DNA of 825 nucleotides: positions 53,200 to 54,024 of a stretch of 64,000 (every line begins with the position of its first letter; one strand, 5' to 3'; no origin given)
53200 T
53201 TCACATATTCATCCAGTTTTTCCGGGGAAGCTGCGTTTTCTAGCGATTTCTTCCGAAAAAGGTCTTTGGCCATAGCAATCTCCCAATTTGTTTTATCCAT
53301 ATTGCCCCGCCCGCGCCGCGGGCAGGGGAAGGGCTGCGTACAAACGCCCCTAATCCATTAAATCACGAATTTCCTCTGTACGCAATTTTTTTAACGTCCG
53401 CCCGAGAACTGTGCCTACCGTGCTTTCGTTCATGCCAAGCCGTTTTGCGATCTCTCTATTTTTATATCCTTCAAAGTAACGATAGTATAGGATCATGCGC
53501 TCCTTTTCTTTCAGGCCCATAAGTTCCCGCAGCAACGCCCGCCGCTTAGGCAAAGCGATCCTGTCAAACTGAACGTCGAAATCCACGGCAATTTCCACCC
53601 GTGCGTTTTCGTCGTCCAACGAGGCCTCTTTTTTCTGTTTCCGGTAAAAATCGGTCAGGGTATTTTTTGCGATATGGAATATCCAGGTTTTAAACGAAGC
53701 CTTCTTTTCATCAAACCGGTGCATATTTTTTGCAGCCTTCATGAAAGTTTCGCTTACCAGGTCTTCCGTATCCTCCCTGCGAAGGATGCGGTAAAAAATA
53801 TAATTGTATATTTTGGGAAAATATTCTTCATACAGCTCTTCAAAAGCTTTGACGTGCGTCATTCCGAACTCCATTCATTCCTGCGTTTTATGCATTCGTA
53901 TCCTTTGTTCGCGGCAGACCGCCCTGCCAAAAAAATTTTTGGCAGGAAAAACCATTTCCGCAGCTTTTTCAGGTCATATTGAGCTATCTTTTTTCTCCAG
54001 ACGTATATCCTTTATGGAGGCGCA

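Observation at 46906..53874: Tripartite NHLM-type peptide export module (HlyD-like + C39-peptidase ABC + peptidase-less ABC) under a co-oriented ECF sigma factor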

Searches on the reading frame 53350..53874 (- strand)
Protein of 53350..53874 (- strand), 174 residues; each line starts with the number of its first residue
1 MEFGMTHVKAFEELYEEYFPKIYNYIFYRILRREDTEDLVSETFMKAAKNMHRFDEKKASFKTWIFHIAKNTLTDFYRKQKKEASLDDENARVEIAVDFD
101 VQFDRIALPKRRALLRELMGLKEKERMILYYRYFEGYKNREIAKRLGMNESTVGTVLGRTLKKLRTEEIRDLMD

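Call 3: search_protein_families(library=pfam, proteins=[window:53350-53874:-])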
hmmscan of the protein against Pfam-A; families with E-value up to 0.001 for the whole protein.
window:53350-53874:- (174 aa): 6 families
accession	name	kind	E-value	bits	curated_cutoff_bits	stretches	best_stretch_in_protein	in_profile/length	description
PF04542.20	Sigma70_r2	-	1.1e-18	67.2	24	1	14-82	1-70/71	Sigma-70 region 2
PF08281.18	Sigma70_r4_2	-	1.8e-13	50.3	25.7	1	112-164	2-54/54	Sigma-70, region 4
PF04545.22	Sigma70_r4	-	1.5e-10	40.9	24.1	1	118-165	2-49/50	Sigma-70, region 4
PF00196.25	GerE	-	3e-06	27.2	23.5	1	123-173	5-54/57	Bacterial regulatory proteins, luxR family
PF07638.17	Sigma70_ECF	-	1.8e-05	25.2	21.1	1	33-154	46-169/185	ECF sigma factor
PF13384.12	HTH_23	-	0.00092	19.4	24.6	0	124-153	5-34/50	Homeodomain-like domain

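Call 4: search_protein_families(library=ncbifam, proteins=[window:53350-53874:-])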
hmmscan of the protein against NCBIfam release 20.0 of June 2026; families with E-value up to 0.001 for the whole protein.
window:53350-53874:- (174 aa): 103 families (the best 25 are shown)
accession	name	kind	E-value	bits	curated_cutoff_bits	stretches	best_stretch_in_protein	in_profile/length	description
TIGR02952.1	Sig70_famx2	equivalog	3.7e-32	111.6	206.45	1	8-165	10-167/170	ECF subfamily RNA polymerase sigma factor, BldN family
TIGR02937.1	sigma70-ECF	superfamily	1.6e-31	109.2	42.9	1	10-166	2-163/165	sigma-70 family RNA polymerase sigma factor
TIGR02985.1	Sig70_bacteroi1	subfamily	4.7e-26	91.9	126.4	1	9-167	1-161/162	RNA polymerase sigma-70 factor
NF007216.0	PRK09638.1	equivalog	2.2e-25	89.5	194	1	9-167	18-173/180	RNA polymerase sigma factor SigY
TIGR02950.1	SigM_subfam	subfamily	3e-24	85.7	147.95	1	11-166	2-156/159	RNA polymerase sigma factor, SigM family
NF007220.0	PRK09639.1-5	equivalog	9.4e-23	80.9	260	1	10-166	4-162/181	RNA polymerase sigma factor SigX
NF009166.1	PRK12513.1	equivalog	9.3e-22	77.7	206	1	4-166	17-184/193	RNA polymerase sigma factor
NF007215.0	PRK09637.1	equivalog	1.1e-21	77.6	212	1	11-165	3-151/181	RNA polymerase sigma factor SigZ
TIGR02959.1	SigZ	equivalog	7.5e-21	74.7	168.65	1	16-166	2-146/170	RNA polymerase sigma factor SigZ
TIGR02989.1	Sig-70_gvs1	subfamily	1.4e-20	73.9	124.55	1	9-165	1-155/158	RNA polymerase sigma-70 factor, Rhodopirellula/Verrucomicrobium family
NF006930.0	PRK09415.1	subfamily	7.2e-19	68.3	198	1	9-166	16-173/179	RNA polymerase factor sigma C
NF053879.1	RNAPolSigSigVBac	equivalog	1e-18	67.6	190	1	20-167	15-154/160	RNA polymerase sigma factor SigV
NF007223.0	PRK09641.1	equivalog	2.4e-18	66.7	209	1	9-166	18-182/187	RNA polymerase sigma factor SigW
NF009195.0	PRK12543.1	subfamily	5.5e-18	65.1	197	1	9-168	20-178/192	RNA polymerase sigma factor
NF004113.0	PRK05602.1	equivalog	7.5e-18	64.9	208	1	5-167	41-200/211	RNA polymerase sigma factor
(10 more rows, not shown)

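Call 55: find_homologous_proteins(query=window:53350-53874:-, max_evalue=1e-10)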
Query window:53350-53874:- (174 aa): 86 proteins with E <= 1e-10 among 276 candidates.
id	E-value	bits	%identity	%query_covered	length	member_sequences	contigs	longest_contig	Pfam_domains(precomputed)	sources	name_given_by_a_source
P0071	4.7e-107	373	99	100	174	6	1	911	PF07638.18,PF00196.26,PF04545.23,PF04542.21,PF08281.19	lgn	-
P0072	1.4e-80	287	76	100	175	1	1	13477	PF04545.23,PF04542.21,PF08281.19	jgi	-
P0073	1.9e-65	238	70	93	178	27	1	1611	PF00196.26,PF04545.23,PF04542.21,PF08281.19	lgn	-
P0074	3.2e-65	237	67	94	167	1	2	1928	PF04545.23,PF04542.21,PF08281.19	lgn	-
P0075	3.9e-65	237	67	94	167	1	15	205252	PF04545.23,PF04542.21,PF08281.19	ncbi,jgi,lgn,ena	-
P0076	3.9e-65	237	67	94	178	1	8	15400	PF04545.23,PF04542.21,PF08281.19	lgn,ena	-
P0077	7.9e-65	236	66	94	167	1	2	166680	PF07638.18,PF04545.23,PF04542.21,PF08281.19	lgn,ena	-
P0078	2.8e-64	234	66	94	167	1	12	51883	PF07638.18,PF04545.23,PF04542.21,PF08281.19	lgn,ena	-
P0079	2.9e-64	234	66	94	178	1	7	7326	PF07638.18,PF04545.23,PF04542.21,PF08281.19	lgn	-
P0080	3.5e-64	234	66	94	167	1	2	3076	PF07638.18,PF04545.23,PF04542.21,PF08281.19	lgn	-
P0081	5.0e-64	233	66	94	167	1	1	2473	PF07638.18,PF00196.26,PF04545.23,PF04542.21,PF08281.19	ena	-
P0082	5.0e-64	233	66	94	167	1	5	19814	PF07638.18,PF04545.23,PF04542.21,PF08281.19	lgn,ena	-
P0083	5.2e-64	233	66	94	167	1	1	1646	PF07638.18,PF00196.26,PF04545.23,PF04542.21,PF08281.19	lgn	-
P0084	5.2e-64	233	66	94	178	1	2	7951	PF07638.18,PF00196.26,PF04545.23,PF04542.21,PF08281.19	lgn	-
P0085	1.8e-63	232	66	94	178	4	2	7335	PF07638.18,PF04545.23,PF04542.21,PF08281.19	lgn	-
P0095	6.5e-59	217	59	99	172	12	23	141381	PF04545.23,PF04542.21,PF08281.19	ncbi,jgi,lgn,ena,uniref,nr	ncbi:RNA polymerase sigma factor [Christensenella minuta]|jgi:RNA polymerase sigma-70 factor (ECF su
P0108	5.2e-55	204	57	99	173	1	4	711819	PF00196.26,PF04545.23,PF04542.21,PF08281.19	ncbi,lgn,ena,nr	ncbi:MAG: sigma-70 family RNA polymerase sigma factor [Oscillospiraceae bacterium]|nr:sigma-70 famil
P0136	4.7e-45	172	54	89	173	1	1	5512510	PF04545.23,PF04542.21,PF08281.19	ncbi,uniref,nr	ncbi:RNA polymerase sigma factor [Petroclostridium sp. X23]|uniref:RNA polymerase sigma factor n=1 T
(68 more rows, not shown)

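Call 57: find_encoding_contigs(protein=P0095, flank=9000, max_places=1)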
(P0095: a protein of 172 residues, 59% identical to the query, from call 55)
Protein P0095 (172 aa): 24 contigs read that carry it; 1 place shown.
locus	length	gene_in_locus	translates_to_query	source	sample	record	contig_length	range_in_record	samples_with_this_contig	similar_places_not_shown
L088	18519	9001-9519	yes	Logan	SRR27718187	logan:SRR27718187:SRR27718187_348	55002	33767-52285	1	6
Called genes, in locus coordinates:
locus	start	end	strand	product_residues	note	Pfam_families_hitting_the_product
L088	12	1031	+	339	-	PF02653:BPD_transp_2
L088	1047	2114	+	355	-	PF02653:BPD_transp_2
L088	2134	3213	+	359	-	PF14486:DUF4432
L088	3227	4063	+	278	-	PF03437:BtpA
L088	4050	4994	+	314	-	PF00294:PfkB, PF08543:Phos_pyr_kin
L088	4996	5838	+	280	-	PF01261:AP_endonuc_2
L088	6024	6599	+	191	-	PF03319:EutN_CcmL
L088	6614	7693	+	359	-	PF01008:IF-2B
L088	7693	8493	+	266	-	PF00596:Aldolase_II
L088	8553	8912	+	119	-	-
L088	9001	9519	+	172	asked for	PF04542:Sigma70_r2, PF08281:Sigma70_r4_2, PF04545:Sigma70_r4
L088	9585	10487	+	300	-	-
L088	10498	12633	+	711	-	PF03412:Peptidase_C39, PF13529:Peptidase_C39_2 (weak), PF00664:ABC_membrane, PF00005:ABC_tran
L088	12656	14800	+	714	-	PF00664:ABC_membrane, PF00005:ABC_tran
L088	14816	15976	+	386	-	PF13458:Peripla_BP_6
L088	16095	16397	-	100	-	PF07876:Dabb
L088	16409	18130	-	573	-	PF02878:PGM_PMM_I, PF02879:PGM_PMM_II, PF02880:PGM_PMM_III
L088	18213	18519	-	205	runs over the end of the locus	PF02589:LUD_dom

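Call 58: find_encoding_contigs(protein=P0108, flank=9000, max_places=1)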
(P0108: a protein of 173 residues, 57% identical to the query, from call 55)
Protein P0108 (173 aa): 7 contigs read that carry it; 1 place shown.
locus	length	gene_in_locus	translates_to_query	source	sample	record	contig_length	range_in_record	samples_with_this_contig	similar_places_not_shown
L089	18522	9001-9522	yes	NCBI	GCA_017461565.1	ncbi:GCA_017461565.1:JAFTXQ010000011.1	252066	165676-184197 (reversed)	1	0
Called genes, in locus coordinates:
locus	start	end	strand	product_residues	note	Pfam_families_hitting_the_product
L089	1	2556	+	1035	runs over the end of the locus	-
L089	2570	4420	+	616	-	PF03415:Peptidase_C11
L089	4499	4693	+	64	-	-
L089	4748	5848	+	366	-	PF06580:His_kinase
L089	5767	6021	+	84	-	PF02518:HATPase_c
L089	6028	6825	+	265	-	PF00072:Response_reg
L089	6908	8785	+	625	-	PF03572:Peptidase_S41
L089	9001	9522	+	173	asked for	PF04542:Sigma70_r2, PF00196:GerE (faint), PF08281:Sigma70_r4_2, PF04545:Sigma70_r4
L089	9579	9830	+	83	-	PF08011:PDDEXK_9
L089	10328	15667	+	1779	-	PF13306:LRR_5, PF13855:LRR_8 (faint), PF13306:LRR_5, PF16656:Pur_ac_phosph_N (faint), PF25059:FN3_DSCAM-DSCAML_C (faint), PF00041:fn3, PF09294:Interfer-bind (faint), PF00041:fn3 (weak), +2 more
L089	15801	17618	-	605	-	PF00069:Pkinase, PF07714:PK_Tyr_Ser-Thr, PF03109:ABC1 (faint), PF13855:LRR_8 (faint), PF12799:LRR_4 (weak)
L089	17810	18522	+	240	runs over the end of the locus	PF01872:RibD_C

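Call 59: find_encoding_contigs(protein=P0136, flank=9000, max_places=1)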
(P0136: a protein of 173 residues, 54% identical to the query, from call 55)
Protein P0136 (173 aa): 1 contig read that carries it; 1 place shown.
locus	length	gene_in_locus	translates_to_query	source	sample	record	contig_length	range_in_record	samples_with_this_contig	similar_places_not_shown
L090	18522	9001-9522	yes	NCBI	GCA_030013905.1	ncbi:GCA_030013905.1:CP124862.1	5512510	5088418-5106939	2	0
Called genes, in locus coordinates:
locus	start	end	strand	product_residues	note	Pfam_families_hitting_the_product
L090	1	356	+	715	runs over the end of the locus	PF03412:Peptidase_C39, PF00664:ABC_membrane, PF00005:ABC_tran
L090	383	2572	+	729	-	PF00664:ABC_membrane, PF00005:ABC_tran, PF02463:SMC_N (faint)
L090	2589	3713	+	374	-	PF13458:Peripla_BP_6, PF01094:ANF_receptor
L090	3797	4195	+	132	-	PF07862:Nif11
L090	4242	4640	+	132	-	PF07862:Nif11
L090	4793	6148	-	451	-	PF01609:DDE_Tnp_1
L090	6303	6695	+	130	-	PF07862:Nif11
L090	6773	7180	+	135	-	PF07862:Nif11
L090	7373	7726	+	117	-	-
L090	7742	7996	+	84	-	-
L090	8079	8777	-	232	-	PF00072:Response_reg, PF00486:Trans_reg_C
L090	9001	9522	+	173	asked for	PF04542:Sigma70_r2, PF08281:Sigma70_r4_2, PF04545:Sigma70_r4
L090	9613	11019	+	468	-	PF13739:PdaC, PF11738:DUF3298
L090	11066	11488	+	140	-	PF12098:DUF3574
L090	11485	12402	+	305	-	PF00892:EamA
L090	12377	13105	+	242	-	PF06177:QueT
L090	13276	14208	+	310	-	PF13593:SBF_like, PF01758:SBF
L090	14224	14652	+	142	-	-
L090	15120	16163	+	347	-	PF00923:TAL_FSA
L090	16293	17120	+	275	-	PF01261:AP_endonuc_2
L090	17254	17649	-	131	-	PF03061:4HBT (weak)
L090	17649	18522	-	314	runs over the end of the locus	PF02558:ApbA, PF08546:ApbA_C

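Call 80: search_solved_structures(query=window:53350-53874:-, max_evalue=1e-8)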
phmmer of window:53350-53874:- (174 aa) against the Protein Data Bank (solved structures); distinct sequences matched with E-value up to 1e-8: 5.
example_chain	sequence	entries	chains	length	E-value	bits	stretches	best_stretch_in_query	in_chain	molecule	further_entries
6dxo_A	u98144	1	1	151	1e-14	58.4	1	8-81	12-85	RNA polymerase ECF-subfamily sigma factor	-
5wuq_A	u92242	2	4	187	3e-12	50.3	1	9-172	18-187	ECF RNA polymerase sigma factor SigW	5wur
2q1z_A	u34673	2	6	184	1.8e-09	41.3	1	9-165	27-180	RpoE, ECF SigE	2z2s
4nqw_A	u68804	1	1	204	6.4e-09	39.5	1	9-165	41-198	ECF RNA polymerase sigma factor SigK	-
5zx2_F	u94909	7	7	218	9.7e-09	38.9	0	31-162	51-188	ECF RNA polymerase sigma factor SigH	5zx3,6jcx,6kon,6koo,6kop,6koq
